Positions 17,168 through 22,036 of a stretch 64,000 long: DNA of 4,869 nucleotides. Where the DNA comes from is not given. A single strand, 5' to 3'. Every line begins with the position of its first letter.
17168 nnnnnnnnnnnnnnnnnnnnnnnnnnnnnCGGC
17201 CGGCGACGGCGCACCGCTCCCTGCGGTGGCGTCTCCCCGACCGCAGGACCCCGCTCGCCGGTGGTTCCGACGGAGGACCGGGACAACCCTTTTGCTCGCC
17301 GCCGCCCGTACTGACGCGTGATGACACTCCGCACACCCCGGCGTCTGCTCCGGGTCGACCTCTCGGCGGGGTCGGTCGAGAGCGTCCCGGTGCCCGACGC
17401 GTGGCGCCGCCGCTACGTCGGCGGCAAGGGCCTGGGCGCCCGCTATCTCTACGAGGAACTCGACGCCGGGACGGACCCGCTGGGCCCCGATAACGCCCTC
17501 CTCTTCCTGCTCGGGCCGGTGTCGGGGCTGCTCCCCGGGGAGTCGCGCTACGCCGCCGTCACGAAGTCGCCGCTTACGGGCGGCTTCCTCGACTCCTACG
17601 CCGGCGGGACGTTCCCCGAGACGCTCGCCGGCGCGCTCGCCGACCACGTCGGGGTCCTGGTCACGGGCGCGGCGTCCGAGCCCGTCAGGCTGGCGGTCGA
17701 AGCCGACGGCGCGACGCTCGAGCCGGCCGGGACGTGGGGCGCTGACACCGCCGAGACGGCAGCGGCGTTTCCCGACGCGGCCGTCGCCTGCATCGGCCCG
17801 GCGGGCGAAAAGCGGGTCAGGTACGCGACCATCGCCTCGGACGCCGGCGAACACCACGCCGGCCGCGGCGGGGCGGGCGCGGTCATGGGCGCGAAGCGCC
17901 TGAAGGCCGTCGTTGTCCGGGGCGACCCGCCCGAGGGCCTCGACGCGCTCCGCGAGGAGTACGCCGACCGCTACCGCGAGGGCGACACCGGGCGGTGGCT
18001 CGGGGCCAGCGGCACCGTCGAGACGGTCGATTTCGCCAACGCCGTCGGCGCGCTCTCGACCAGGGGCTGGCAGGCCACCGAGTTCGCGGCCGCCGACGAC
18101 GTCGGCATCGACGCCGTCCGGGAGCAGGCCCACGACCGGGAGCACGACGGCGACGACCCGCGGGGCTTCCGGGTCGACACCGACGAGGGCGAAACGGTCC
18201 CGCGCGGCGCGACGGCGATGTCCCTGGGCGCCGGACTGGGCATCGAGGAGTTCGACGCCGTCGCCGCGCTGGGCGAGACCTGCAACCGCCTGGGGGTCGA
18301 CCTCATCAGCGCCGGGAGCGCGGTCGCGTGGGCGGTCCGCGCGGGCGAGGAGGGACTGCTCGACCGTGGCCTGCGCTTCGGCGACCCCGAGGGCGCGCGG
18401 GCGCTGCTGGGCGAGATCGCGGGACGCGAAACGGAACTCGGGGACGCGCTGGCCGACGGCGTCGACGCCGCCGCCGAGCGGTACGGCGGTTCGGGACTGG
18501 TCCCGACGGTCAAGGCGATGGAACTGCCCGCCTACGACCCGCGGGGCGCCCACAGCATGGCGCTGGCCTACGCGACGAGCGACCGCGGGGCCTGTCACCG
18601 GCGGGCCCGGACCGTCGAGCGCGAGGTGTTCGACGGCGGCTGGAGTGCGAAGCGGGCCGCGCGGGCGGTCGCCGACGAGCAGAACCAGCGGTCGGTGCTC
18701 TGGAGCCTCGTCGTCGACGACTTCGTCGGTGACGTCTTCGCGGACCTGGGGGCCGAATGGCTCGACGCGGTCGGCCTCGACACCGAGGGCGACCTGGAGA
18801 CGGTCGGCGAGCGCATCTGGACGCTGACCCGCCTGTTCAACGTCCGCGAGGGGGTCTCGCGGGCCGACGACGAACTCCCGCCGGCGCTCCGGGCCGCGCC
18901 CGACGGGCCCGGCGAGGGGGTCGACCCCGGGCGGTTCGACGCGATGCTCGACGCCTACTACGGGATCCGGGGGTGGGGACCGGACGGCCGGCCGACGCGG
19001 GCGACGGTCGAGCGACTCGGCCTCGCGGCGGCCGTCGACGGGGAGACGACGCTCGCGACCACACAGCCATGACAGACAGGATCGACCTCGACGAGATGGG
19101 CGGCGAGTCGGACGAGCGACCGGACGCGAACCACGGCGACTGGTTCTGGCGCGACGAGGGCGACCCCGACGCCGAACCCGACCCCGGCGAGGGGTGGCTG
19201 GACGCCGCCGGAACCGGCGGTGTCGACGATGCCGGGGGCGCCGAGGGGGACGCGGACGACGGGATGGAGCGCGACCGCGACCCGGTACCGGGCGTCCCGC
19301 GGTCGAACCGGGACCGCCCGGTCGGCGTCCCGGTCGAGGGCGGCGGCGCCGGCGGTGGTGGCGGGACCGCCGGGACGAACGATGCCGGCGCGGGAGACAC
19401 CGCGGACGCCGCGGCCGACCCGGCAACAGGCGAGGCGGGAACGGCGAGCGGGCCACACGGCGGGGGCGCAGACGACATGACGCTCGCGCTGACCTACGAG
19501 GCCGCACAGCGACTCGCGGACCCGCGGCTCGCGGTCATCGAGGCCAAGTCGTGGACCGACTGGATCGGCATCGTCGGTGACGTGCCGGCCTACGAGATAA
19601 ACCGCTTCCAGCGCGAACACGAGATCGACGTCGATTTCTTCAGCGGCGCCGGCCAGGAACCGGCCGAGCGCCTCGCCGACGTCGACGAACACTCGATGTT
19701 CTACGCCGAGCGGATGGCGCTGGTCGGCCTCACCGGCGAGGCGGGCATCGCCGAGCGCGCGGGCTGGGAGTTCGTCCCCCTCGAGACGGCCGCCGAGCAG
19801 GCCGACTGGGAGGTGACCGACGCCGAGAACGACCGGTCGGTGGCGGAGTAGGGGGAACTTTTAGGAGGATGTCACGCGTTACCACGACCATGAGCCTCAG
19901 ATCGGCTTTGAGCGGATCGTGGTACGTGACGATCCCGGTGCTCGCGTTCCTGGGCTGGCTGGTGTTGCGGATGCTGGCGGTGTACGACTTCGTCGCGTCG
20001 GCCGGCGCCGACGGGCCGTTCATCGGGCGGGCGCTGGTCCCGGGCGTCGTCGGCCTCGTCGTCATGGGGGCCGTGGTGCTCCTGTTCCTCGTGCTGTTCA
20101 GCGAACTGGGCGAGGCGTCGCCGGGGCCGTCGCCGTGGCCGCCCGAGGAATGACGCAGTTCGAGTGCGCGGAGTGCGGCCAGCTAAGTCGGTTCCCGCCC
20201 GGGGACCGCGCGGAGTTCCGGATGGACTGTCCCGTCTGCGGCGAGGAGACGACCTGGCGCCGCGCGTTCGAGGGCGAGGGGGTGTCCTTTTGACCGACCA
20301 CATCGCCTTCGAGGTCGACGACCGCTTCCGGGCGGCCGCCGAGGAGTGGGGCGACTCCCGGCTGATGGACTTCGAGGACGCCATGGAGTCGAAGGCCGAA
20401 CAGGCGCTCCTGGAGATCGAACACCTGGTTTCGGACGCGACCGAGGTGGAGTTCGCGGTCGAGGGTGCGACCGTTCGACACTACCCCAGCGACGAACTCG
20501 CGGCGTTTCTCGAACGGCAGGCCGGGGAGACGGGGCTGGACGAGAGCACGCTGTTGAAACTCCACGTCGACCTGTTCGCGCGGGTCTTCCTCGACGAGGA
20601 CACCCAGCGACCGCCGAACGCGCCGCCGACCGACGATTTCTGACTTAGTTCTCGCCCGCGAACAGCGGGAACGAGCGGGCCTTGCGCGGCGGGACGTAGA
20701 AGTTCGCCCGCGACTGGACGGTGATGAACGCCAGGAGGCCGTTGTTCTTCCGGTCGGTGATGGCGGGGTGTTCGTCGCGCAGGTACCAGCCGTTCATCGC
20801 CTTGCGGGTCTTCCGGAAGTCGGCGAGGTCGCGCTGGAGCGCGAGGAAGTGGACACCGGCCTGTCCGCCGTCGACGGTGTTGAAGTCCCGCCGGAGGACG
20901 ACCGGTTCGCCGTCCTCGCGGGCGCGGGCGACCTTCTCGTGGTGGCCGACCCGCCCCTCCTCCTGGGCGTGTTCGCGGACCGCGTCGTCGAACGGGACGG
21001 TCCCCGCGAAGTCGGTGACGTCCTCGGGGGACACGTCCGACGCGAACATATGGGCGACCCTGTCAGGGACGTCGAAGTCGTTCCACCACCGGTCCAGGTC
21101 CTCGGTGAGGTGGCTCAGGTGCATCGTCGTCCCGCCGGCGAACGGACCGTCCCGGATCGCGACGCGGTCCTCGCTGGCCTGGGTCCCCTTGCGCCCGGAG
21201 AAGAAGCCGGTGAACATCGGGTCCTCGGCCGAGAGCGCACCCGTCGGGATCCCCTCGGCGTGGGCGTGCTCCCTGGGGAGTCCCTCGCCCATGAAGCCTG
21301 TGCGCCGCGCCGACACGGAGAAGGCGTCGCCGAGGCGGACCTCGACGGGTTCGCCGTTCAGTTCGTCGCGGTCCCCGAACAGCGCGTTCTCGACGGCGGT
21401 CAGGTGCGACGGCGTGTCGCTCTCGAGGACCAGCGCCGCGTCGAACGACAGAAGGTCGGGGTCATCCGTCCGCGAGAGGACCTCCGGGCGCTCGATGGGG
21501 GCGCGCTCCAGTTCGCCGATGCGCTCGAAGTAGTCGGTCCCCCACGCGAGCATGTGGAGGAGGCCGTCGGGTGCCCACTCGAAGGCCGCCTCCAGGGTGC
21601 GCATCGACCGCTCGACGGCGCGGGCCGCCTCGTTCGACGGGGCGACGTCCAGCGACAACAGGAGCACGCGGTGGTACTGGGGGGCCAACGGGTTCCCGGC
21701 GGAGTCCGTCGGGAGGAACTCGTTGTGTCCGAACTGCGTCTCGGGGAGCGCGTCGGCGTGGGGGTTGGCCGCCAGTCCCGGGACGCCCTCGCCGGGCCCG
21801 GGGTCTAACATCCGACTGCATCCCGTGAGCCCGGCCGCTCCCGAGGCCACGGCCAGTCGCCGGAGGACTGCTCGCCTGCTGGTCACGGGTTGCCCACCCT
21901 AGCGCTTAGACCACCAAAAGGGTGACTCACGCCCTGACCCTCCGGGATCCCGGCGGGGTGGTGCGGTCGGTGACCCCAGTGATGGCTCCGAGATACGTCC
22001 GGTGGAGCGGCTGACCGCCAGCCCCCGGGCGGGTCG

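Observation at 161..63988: Three related families of 74-108 bp hairpin MITE-like elements with 3-bp TCA/TGA target-site duplications, at very high density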

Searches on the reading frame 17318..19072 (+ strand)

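Call 97: search_protein_families(library=pfam, proteins=[window:17318-19072:+], max_evalue=0.000001)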
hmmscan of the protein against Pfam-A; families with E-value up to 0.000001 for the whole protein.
window:17318-19072:+ (584 aa): 2 families
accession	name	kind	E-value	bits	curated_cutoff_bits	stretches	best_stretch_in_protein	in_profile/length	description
PF01314.23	AFOR_C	-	6.1e-88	296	27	1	212-569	3-385/385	Aldehyde ferredoxin oxidoreductase, domains 2 & 3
PF02730.20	AFOR_N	-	7e-62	209.1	29.8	1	9-202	2-198/199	Aldehyde ferredoxin oxidoreductase, N-terminal domain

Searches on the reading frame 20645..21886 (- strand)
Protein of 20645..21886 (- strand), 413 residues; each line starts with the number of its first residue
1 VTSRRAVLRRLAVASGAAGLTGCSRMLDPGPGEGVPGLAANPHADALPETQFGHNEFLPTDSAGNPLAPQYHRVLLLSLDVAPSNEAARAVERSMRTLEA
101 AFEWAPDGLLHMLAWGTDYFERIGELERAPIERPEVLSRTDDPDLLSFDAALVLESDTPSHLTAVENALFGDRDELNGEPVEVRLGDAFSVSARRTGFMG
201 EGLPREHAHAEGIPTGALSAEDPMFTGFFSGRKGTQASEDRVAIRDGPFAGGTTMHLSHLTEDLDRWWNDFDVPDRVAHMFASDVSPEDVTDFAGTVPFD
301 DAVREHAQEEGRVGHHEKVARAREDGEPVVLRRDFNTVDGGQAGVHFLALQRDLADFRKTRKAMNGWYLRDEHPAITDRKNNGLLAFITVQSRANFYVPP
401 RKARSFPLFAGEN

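Call 97: search_protein_families(library=pfam, proteins=[window:20645-21886:-], max_evalue=0.000001)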
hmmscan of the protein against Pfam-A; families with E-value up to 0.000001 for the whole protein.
window:20645-21886:- (413 aa): 1 family
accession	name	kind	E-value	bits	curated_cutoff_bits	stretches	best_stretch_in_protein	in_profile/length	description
PF24152.1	DUF7405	-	1.5e-114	382.9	27.1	1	69-400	1-347/347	Family of unknown function (DUF7405)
